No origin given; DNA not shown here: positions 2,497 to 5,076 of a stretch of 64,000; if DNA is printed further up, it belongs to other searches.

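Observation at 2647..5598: Unusual architecture of the 983-aa protein: ~650-aa domain of unknown function, two TM helices, Pro/Asp-rich linker, then GH25 lysozyme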

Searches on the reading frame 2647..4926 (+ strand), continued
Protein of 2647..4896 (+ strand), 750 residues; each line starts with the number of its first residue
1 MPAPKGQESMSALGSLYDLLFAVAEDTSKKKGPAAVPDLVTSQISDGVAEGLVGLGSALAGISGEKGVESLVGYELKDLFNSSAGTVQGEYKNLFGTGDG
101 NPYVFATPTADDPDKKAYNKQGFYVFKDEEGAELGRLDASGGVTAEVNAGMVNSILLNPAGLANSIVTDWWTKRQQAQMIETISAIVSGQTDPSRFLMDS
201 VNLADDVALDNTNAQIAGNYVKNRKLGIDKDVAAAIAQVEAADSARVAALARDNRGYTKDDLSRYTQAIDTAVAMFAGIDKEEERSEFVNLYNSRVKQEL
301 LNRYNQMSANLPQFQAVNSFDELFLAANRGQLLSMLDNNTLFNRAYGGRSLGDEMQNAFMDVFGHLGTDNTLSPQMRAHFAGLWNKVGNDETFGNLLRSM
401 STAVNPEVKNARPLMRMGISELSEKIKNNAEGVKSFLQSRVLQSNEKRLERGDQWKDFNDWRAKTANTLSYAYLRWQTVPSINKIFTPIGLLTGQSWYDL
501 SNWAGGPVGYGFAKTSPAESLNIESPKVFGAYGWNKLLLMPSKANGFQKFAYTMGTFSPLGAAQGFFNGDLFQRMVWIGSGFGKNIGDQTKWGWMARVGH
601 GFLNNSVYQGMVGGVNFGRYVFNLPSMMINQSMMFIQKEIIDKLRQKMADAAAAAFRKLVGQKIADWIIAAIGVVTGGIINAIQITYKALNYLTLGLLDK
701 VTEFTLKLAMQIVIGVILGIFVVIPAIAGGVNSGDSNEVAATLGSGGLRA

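Call 62: search_solved_structures(query=A3, max_evalue=5)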
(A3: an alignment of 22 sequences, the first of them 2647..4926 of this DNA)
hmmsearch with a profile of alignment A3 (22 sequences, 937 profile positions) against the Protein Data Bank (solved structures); distinct sequences matched with E-value up to 5: 47.
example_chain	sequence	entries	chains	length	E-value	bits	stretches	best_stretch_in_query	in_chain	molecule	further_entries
9gy1_A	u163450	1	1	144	4.7e-07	32.1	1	809-909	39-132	Peptidase, M23 family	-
5kqb_A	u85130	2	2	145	5.3e-07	31.9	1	797-909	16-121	Peptidase M23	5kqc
9k2v_E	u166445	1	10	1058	4.1e-05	25.7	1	813-909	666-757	Internal protein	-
6ik4_A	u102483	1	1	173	5.7e-05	25.2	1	849-909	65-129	Elastinolytic metalloprotease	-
2b44_A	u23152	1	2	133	0.00016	23.8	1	808-907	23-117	Glycyl-glycine endopeptidase lytM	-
2b0p_A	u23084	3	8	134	0.00016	23.7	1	808-907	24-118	Glycyl-glycine endopeptidase lytM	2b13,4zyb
2hsi_A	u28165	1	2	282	0.00022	23.3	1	815-909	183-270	Putative peptidase M23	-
9m7n_A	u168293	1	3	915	0.0004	22.4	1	816-913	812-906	Gp16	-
3csq_A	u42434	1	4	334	0.00043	22.3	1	791-909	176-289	Morphogenesis protein 1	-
8s3m_A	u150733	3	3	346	0.00064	21.7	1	814-915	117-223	Lytic endopeptidase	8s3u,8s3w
4qp5_A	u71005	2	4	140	0.00074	21.5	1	811-907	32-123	Lysostaphin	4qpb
6jmx_A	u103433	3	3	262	0.0018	20.2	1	815-913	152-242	Peptidase M23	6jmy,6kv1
4rny_A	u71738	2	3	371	0.012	17.5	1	812-907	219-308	Conserved hypothetical secreted protein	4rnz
6jn7_A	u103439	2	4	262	0.023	16.6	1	816-913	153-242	Peptidase M23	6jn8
3slu_A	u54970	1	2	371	0.034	16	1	797-908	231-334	M23 peptidase domain protein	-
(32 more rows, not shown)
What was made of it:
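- Closest known: Phage tape-measure and ejection proteins with lytic domains. Same: Phage internal proteins appear among the M23 matches (call 62).
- Closest known: SpoIIQ-SpoIIIAH 'feeding tube' and FtsEX-PcsB/EnvC systems. Same: SpoIIQ appears among the weak M23 matches (call 62).
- The family's M23 columns match phage internal or ejection proteins 9k2v_E and 9m7n_A (call 62).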

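Call 83: find_encoding_contigs(protein=P0028, flank=10000, max_places=1)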
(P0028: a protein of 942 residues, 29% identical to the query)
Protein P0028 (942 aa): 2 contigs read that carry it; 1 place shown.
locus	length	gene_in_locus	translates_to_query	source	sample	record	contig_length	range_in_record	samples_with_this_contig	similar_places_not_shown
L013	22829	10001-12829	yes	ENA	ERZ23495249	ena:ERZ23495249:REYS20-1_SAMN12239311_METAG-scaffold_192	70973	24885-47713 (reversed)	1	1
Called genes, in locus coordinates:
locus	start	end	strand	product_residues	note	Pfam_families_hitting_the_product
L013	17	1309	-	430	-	PF01869:BcrAD_BadFG (faint), PF14450:FtsA (weak), PF02491:SHS2_FTSA, PF11104:PilM_2, PF06723:MreB_Mbl, PF14450:FtsA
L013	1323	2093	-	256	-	PF08478:POTRA_1 (faint)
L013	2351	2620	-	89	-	-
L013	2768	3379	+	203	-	PF12844:HTH_19, PF13560:HTH_31, PF01381:HTH_3, PF13443:HTH_26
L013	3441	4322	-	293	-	PF07934:OGG_N, PF00730:HhH-GPD (weak)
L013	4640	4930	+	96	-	PF00166:Cpn10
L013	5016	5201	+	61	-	-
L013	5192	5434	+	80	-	-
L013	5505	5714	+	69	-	-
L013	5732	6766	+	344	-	PF11104:PilM_2, PF25216:Volactin (faint), PF06723:MreB_Mbl (faint), PF14450:FtsA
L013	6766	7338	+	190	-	-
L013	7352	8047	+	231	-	-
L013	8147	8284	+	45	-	-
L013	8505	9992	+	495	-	-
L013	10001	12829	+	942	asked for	PF01551:Peptidase_M23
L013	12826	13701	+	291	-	-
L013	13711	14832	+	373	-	PF06347:SH3_4 (weak), PF08239:SH3_3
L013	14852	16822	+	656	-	PF00580:UvrD-helicase, PF13245:AAA_19, PF13604:AAA_30 (faint), PF01443:Viral_helicase1 (faint), PF13361:UvrD_C, PF13538:UvrD_C_2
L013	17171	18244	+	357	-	PF07501:G5, PF06725:3D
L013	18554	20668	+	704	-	PF00009:GTP_EFTU, PF22042:EF-G_D2, PF03144:GTP_EFTU_D2, PF14492:EFG_III, PF16658:RF3_C (weak), PF03764:EFG_IV, PF00679:EFG_C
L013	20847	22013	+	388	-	PF00009:GTP_EFTU, PF03144:GTP_EFTU_D2, PF03143:GTP_EFTU_D3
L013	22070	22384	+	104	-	PF00338:Ribosomal_S10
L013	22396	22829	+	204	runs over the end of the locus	PF00297:Ribosomal_L3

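Call 84: find_encoding_contigs(protein=P0025, flank=10000, max_places=1)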
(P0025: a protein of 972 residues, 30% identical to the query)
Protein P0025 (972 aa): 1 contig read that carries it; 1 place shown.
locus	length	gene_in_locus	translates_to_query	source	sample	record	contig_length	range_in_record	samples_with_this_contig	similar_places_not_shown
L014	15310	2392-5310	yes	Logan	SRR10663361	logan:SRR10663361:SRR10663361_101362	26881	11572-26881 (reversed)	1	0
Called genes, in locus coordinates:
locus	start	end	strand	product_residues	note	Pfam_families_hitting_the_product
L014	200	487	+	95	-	PF00166:Cpn10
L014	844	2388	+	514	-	-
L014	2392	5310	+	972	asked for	-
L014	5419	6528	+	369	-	PF08239:SH3_3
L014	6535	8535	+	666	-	PF00580:UvrD-helicase, PF13245:AAA_19, PF13604:AAA_30 (faint), PF01443:Viral_helicase1 (faint), PF13361:UvrD_C, PF13538:UvrD_C_2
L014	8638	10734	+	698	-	PF00009:GTP_EFTU, PF22042:EF-G_D2, PF03144:GTP_EFTU_D2, PF14492:EFG_III, PF03764:EFG_IV, PF00679:EFG_C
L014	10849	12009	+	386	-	PF00009:GTP_EFTU, PF03144:GTP_EFTU_D2, PF03143:GTP_EFTU_D3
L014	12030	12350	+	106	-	PF00338:Ribosomal_S10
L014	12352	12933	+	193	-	PF00297:Ribosomal_L3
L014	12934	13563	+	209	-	PF00573:Ribosomal_L4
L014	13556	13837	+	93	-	PF00276:Ribosomal_L23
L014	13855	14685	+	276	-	PF00181:Ribosomal_L2_N, PF03947:Ribosomal_L2_C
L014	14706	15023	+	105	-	PF00203:Ribosomal_S19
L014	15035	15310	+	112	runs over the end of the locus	PF00237:Ribosomal_L22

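Call 85: find_encoding_contigs(protein=P0023, flank=10000, max_places=1)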
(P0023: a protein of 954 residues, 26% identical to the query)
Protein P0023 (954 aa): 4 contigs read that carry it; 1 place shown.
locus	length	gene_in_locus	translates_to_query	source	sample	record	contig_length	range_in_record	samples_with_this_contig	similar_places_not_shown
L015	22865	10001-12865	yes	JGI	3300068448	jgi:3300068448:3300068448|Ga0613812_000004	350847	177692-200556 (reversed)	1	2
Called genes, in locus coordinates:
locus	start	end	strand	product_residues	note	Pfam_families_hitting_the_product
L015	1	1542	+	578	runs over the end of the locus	PF00753:Lactamase_B, PF23023:Anti-Pycsar_Apyc1 (weak), PF12706:Lactamase_B_2, PF22505:RNase_J_b_CASP, PF07521:RMMBL, PF17770:RNase_J_C (weak)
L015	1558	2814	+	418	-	PF11104:PilM_2, PF06723:MreB_Mbl (faint), PF14450:FtsA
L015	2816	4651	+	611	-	PF04865:Baseplate_J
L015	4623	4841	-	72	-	-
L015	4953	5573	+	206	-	PF12844:HTH_19 (weak), PF13560:HTH_31, PF01381:HTH_3, PF13443:HTH_26 (weak)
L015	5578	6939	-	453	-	PF07501:G5 (weak), PF02557:VanY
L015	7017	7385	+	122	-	-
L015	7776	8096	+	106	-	PF00166:Cpn10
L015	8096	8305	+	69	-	PF18910:DUF5665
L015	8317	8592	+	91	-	-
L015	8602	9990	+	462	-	-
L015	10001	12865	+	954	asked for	PF01551:Peptidase_M23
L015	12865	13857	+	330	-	-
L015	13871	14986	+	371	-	PF06347:SH3_4 (weak), PF08239:SH3_3 (weak)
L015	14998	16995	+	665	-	PF00580:UvrD-helicase, PF13245:AAA_19, PF13604:AAA_30 (faint), PF01443:Viral_helicase1 (faint), PF13361:UvrD_C, PF13538:UvrD_C_2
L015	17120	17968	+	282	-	PF07501:G5, PF06725:3D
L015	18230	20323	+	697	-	PF00009:GTP_EFTU, PF22042:EF-G_D2, PF03144:GTP_EFTU_D2, PF14492:EFG_III, PF03764:EFG_IV, PF00679:EFG_C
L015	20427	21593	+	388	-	PF00009:GTP_EFTU, PF01926:MMR_HSR1 (faint), PF03144:GTP_EFTU_D2, PF03143:GTP_EFTU_D3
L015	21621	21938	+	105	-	PF00338:Ribosomal_S10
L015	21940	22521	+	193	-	PF00297:Ribosomal_L3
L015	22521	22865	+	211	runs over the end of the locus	PF00573:Ribosomal_L4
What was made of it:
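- FtsA/FtsQ-like or PilM/FtsA-like genes lie nearby in L013 and L015 (calls 83, 85).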

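Call 88: search_protein_families(library=pfam, max_evalue=0.1, proteins=[L009:8166-8429:+, L004:2089-2352:+, L013:12826-13701:+, L015:12865-13857:+, L006:5167-6108:+, P0016, L013:6766-7338:+, L013:7352-8047:+])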
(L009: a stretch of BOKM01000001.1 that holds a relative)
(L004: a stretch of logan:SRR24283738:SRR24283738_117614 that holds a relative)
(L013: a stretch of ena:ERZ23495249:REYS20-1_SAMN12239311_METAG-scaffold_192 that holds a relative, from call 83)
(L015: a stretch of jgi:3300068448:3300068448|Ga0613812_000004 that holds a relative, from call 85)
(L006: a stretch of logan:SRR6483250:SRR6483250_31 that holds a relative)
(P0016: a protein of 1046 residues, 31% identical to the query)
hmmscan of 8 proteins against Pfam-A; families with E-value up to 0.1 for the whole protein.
L009:8166-8429:+ (87 aa): 1 family
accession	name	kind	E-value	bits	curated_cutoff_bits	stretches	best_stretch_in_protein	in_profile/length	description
PF06182.17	ABC2_membrane_6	-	0.0055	16.9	22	1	4-79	104-179/229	ABC-2 family transporter protein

L004:2089-2352:+ (87 aa): 1 family
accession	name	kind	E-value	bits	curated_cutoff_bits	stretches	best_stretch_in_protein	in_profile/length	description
PF06182.17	ABC2_membrane_6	-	0.04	14.1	22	1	5-79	112-179/229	ABC-2 family transporter protein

L013:12826-13701:+ (291 aa): 0 families

L015:12865-13857:+ (330 aa): 0 families

L006:5167-6108:+ (313 aa): 0 families

P0016 (1046 aa): 0 families

L013:6766-7338:+ (190 aa): 2 families
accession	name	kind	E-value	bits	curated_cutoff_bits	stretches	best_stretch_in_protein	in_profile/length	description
PF22206.1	Cas_Csm6_6H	-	0.0022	18.2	23.4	1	121-148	12-41/53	CRISPR-associated protein Csm6 6H domain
PF23396.1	DUF7103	-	0.029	14.8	27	0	18-80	18-70/159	Family of unknown function (DUF7103)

L013:7352-8047:+ (231 aa): 5 families
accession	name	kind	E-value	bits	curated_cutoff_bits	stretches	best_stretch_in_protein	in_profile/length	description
PF06103.16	DUF948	-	0.0018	18.8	37.2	1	4-88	3-87/89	Bacterial protein of unknown function (DUF948)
PF04612.17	T2SSM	-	0.011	16.4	27.8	0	69-105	109-145/160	Type II secretion system (T2SS), protein M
PF04350.18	PilO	-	0.021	15.4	22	1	29-104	8-78/145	Pilus assembly protein, PilO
PF24151.2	ArlX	-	0.032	14.2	28.7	1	3-78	7-79/229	ArlX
PF02154.20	FliM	-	0.095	13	27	0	32-101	3-72/192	Flagellar motor switch protein FliM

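Call 104: search_dna_similar(query=window:2647-4881:+, collection=phages, mode=protein, max_evalue=0.01, max_rows=10)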
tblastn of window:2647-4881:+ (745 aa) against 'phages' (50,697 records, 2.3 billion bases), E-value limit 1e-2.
No match.
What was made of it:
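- On Phage tail tape-measure protein: No tblastn match in 50,697 phage records (call 104).
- The N-domain has no match in phage genomes (call 104).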

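Call 105: search_dna_similar(query=window:2647-4881:+, collection=plasmids, mode=protein, max_evalue=0.01, max_rows=10)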
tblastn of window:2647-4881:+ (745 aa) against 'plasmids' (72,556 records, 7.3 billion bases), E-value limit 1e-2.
No match.
